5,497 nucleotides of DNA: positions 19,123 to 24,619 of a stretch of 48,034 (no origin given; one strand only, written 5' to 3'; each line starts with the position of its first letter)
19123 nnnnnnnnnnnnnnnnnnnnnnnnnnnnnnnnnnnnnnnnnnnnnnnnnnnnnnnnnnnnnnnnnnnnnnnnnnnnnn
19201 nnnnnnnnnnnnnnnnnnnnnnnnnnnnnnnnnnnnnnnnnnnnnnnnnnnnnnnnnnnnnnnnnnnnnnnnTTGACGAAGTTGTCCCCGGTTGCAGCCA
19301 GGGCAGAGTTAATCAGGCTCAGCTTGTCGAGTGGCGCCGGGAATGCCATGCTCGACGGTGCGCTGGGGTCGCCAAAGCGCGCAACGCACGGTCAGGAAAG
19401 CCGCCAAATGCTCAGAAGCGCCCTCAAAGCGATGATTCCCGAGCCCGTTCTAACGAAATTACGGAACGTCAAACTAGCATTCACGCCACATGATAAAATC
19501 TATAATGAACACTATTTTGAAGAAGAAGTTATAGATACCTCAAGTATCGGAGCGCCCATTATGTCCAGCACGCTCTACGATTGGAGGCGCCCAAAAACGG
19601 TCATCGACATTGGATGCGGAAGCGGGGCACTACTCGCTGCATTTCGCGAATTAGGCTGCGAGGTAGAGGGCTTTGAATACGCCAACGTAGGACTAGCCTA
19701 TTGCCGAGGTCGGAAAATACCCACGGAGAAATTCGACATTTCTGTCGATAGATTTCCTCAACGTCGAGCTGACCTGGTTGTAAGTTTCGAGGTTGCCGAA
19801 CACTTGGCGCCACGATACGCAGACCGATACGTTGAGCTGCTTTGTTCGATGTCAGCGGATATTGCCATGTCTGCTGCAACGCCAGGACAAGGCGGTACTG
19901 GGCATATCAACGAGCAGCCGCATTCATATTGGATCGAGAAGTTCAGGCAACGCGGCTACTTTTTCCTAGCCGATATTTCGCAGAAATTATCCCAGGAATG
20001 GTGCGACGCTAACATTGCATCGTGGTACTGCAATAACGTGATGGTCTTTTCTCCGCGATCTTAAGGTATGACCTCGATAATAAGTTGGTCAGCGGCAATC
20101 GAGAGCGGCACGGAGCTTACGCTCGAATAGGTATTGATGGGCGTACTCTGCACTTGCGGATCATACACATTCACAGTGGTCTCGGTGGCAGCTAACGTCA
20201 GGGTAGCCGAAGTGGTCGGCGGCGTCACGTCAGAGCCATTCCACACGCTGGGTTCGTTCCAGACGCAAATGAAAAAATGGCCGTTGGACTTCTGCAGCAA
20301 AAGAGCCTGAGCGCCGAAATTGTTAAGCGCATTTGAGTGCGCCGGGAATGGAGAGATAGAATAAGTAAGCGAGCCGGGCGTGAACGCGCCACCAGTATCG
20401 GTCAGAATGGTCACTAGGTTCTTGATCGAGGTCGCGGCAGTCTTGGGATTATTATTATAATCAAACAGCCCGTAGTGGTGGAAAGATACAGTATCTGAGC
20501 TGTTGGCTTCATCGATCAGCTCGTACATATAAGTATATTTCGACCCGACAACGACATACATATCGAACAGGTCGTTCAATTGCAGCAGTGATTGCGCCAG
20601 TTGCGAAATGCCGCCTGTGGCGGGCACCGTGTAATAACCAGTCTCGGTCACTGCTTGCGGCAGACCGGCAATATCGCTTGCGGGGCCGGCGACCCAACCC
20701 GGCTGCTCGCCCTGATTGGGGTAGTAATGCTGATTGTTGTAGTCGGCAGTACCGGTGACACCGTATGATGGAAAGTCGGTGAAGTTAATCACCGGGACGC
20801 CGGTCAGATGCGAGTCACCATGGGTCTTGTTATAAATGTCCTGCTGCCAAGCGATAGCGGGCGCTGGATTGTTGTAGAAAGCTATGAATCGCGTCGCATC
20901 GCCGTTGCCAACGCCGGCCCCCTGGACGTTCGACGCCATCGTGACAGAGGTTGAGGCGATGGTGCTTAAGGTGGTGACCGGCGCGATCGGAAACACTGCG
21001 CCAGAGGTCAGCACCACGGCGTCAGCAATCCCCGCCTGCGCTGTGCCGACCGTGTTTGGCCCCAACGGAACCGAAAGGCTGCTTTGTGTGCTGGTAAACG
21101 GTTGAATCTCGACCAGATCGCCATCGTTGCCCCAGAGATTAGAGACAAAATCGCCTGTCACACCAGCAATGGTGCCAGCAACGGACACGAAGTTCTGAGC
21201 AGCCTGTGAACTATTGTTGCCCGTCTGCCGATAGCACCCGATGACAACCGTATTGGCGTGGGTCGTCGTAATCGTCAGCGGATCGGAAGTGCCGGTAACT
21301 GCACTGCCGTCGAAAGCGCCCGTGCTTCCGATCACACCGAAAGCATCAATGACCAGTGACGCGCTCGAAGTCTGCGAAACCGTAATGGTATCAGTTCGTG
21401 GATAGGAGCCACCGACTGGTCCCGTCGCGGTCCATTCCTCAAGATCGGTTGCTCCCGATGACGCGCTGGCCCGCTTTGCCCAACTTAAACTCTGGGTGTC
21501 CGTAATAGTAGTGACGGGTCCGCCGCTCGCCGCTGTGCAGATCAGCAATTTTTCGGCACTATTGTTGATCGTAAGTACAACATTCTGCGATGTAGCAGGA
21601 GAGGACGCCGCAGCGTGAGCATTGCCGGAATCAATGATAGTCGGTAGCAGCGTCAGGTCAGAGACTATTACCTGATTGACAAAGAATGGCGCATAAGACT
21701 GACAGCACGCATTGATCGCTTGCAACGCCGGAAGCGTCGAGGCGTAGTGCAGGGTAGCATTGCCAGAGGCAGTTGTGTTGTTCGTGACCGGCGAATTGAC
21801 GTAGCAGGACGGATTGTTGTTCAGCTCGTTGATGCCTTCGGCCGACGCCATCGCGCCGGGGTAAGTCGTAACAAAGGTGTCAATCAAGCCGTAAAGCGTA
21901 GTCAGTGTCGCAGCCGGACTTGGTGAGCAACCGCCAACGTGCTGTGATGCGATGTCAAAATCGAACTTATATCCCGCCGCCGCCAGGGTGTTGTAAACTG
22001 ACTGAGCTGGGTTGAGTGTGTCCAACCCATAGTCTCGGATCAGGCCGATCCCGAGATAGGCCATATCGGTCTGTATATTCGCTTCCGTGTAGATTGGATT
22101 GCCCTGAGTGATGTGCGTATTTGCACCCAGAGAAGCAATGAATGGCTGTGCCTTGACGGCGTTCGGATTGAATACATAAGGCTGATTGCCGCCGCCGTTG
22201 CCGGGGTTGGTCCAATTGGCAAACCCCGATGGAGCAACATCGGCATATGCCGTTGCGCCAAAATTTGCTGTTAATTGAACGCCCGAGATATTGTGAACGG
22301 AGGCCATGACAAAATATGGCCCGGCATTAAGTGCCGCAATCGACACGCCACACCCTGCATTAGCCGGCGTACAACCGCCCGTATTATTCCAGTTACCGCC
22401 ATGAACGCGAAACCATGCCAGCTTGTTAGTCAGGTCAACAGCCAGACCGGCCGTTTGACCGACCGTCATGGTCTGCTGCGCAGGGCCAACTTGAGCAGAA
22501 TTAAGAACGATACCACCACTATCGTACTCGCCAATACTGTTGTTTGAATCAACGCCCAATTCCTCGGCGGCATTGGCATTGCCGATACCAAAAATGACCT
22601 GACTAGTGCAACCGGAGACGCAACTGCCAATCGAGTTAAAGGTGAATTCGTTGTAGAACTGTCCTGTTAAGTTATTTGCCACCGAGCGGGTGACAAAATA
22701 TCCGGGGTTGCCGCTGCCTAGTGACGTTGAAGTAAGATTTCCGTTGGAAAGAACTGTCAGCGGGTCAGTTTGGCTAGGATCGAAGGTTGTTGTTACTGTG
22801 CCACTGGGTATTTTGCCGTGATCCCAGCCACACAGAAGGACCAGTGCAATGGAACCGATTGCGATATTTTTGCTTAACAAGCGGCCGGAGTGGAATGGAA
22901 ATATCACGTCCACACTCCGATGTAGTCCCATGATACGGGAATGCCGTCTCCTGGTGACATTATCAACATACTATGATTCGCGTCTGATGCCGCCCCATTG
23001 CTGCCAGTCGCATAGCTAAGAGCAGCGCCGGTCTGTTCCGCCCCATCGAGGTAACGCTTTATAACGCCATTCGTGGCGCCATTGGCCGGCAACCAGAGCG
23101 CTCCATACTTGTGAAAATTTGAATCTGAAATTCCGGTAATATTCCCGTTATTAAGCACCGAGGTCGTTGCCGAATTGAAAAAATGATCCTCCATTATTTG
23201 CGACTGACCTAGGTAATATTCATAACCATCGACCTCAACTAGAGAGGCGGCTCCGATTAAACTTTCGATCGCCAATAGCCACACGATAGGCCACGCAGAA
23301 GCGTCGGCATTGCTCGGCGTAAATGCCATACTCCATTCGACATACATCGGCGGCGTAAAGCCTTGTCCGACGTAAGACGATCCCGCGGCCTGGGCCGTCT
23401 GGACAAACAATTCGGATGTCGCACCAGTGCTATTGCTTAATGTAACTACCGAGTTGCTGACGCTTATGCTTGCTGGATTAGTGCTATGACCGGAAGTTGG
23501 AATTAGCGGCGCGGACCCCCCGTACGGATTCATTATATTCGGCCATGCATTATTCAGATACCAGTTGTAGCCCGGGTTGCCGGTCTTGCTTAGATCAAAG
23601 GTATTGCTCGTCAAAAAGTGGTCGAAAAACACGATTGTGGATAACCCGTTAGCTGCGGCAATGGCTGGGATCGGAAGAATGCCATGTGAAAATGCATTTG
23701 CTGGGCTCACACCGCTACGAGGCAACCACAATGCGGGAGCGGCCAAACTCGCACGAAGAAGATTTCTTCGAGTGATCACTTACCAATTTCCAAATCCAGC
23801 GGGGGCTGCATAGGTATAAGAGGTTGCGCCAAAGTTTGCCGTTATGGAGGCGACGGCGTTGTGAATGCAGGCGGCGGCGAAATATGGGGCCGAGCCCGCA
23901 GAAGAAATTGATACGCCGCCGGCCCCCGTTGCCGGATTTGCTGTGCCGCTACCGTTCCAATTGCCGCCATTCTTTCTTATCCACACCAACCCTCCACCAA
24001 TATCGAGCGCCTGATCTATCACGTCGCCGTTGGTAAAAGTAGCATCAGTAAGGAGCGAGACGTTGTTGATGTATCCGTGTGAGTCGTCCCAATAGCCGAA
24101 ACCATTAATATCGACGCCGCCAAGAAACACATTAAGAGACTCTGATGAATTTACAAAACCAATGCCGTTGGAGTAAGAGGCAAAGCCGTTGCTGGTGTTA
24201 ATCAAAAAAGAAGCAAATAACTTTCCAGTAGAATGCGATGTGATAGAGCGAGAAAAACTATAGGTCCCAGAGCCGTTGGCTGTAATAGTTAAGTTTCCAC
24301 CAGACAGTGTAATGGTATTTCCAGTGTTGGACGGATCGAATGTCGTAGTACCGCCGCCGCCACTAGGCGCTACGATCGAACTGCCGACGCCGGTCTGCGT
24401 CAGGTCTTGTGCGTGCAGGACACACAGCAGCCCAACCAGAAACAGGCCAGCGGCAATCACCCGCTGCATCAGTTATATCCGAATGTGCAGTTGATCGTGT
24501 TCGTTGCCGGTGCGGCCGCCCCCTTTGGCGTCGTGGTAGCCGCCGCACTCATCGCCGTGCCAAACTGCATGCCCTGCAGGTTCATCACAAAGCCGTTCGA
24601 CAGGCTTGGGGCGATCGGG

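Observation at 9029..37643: Strand-specific conserved motif (core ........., up to 18-21 nt) at every late-module boundary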

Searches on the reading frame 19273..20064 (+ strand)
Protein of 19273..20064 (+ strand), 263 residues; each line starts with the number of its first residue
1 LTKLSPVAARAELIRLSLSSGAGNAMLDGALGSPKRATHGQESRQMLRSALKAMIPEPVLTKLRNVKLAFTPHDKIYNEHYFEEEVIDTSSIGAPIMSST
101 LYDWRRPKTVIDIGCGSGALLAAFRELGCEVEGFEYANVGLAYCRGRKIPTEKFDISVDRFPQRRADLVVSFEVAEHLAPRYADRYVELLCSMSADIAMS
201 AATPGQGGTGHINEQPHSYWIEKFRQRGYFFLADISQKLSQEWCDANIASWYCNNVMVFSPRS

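Call 10: search_protein_families(library=phrogs, proteins=[window:19273-20064:+])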
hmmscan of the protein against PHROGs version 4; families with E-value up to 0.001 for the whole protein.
window:19273-20064:+ (263 aa): 1 family
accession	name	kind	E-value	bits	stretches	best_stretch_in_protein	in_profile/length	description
phrog_4752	-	other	6.1e-06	26.7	1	107-185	52-141/241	tRNA methyltransferase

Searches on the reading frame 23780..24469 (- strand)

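Call 10: search_protein_families(library=phrogs, proteins=[window:23780-24469:-])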
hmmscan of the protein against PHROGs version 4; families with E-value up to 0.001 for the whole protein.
window:23780-24469:- (229 aa): 1 family
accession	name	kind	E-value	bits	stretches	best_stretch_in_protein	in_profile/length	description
phrog_10080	-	unknown function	1.8e-15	57.5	1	40-227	14-193/667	-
